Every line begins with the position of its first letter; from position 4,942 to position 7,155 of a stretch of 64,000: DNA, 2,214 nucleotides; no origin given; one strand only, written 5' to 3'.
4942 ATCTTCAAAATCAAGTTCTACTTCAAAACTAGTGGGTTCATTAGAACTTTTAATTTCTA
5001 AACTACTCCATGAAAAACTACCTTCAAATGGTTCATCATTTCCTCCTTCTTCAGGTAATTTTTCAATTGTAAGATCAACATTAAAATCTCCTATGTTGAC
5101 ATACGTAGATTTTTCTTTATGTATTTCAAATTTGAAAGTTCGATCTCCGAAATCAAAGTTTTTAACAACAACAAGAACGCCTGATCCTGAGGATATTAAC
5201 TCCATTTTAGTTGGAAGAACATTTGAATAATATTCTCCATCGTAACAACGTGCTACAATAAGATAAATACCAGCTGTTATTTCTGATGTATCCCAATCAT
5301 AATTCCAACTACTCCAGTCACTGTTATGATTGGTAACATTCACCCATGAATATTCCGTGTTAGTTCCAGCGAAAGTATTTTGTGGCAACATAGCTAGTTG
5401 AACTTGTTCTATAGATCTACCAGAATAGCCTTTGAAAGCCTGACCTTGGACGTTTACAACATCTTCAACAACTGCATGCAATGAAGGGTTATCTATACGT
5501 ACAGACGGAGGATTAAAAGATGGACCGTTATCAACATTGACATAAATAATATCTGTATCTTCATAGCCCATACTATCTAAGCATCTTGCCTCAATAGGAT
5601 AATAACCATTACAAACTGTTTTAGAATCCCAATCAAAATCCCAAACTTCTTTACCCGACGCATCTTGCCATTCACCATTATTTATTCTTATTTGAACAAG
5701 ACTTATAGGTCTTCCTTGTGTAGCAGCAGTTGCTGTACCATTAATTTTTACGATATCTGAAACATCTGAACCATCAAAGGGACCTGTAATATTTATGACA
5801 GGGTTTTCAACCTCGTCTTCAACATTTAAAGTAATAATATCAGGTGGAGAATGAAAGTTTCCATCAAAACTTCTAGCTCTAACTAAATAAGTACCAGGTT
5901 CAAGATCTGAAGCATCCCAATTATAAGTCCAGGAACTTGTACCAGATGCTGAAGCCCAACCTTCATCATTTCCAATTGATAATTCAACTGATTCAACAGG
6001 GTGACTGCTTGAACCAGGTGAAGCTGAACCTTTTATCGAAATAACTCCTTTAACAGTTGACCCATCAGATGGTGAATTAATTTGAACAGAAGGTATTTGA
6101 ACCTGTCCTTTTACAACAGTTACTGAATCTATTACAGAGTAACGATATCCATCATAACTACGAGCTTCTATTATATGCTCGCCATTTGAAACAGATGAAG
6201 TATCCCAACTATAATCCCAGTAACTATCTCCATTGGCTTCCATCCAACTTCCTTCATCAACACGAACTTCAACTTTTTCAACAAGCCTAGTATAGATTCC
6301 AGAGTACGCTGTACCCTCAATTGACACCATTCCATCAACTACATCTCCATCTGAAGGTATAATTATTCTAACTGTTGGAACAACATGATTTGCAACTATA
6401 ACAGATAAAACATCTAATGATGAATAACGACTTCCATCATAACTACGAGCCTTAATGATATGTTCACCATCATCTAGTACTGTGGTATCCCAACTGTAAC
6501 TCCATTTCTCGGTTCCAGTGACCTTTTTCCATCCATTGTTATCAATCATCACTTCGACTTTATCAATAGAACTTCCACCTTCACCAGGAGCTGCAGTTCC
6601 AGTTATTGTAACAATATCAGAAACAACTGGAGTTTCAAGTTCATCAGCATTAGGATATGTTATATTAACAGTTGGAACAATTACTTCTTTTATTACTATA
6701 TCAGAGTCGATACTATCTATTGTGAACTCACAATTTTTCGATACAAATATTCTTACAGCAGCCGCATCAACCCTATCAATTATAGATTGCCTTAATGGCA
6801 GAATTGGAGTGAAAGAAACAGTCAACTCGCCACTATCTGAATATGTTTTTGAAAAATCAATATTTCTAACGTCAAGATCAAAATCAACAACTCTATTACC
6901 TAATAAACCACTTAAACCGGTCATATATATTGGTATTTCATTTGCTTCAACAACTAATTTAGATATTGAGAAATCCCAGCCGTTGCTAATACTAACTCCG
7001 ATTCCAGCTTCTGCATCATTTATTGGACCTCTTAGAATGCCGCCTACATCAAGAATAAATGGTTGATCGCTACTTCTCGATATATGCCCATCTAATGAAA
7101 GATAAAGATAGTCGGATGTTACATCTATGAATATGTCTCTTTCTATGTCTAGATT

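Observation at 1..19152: Two tandem paralogous giant (>2900 aa and 3399 aa) secreted beta-sandwich proteins occupy ~19 kb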

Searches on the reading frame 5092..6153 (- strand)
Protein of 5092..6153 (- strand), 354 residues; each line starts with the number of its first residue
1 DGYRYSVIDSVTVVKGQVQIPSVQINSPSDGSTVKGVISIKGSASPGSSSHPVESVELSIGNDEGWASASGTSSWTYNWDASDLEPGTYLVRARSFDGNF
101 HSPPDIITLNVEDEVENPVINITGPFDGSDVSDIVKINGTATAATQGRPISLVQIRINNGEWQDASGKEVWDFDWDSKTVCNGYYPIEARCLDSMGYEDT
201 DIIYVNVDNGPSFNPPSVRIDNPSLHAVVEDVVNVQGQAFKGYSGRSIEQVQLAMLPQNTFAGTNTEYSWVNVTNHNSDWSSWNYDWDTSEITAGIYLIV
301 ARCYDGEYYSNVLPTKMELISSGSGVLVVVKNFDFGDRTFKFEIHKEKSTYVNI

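Call 30: search_protein_families(library=pfam, proteins=[window:5092-6153:-], max_evalue=0.1)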
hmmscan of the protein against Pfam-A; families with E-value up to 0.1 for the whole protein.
window:5092-6153:- (354 aa): 6 families
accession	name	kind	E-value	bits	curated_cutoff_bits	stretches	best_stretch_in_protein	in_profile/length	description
PF17957.7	Big_7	-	1.1e-21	77.6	24.1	2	21-92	1-69/70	Bacterial Ig domain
PF10648.15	Gmad2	-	4.5e-05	24.1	25.7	0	120-147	2-28/86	Immunoglobulin-like domain of bacterial spore germination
PF13750.12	Big_3_3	-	0.00044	20.4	27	0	74-139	2-64/157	Bacterial Ig-like domain (group 3)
PF13620.12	CarboxypepD_reg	-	0.024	15.4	32.3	0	48-95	9-56/82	Carboxypeptidase regulatory-like domain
PF18962.6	Por_Secre_tail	-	0.033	14.9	27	0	54-95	20-64/75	Secretion system C-terminal sorting domain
PF02657.20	SufE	-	0.064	13.5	27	0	270-320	46-94/121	Fe-S metabolism associated domain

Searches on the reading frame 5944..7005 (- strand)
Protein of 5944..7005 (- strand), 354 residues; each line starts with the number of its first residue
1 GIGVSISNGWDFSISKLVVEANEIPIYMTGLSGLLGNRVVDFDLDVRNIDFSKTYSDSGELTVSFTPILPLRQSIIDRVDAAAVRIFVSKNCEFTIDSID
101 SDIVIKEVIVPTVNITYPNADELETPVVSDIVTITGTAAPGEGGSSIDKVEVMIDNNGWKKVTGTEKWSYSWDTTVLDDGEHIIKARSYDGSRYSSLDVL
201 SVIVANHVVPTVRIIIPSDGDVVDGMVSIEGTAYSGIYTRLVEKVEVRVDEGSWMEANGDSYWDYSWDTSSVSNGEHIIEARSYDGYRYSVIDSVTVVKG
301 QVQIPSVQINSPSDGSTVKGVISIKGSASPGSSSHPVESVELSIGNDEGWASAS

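Call 30: search_protein_families(library=pfam, proteins=[window:5944-7005:-], max_evalue=0.1)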
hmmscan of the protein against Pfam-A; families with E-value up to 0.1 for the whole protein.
window:5944-7005:- (354 aa): 3 families
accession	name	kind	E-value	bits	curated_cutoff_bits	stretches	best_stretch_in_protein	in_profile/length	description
PF17957.7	Big_7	-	1.1e-27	96.9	24.1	3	210-281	1-70/70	Bacterial Ig domain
PF13750.12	Big_3_3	-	0.0001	22.5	27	1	263-344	3-88/157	Bacterial Ig-like domain (group 3)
PF10648.15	Gmad2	-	0.01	16.6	25.7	0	307-329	2-24/86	Immunoglobulin-like domain of bacterial spore germination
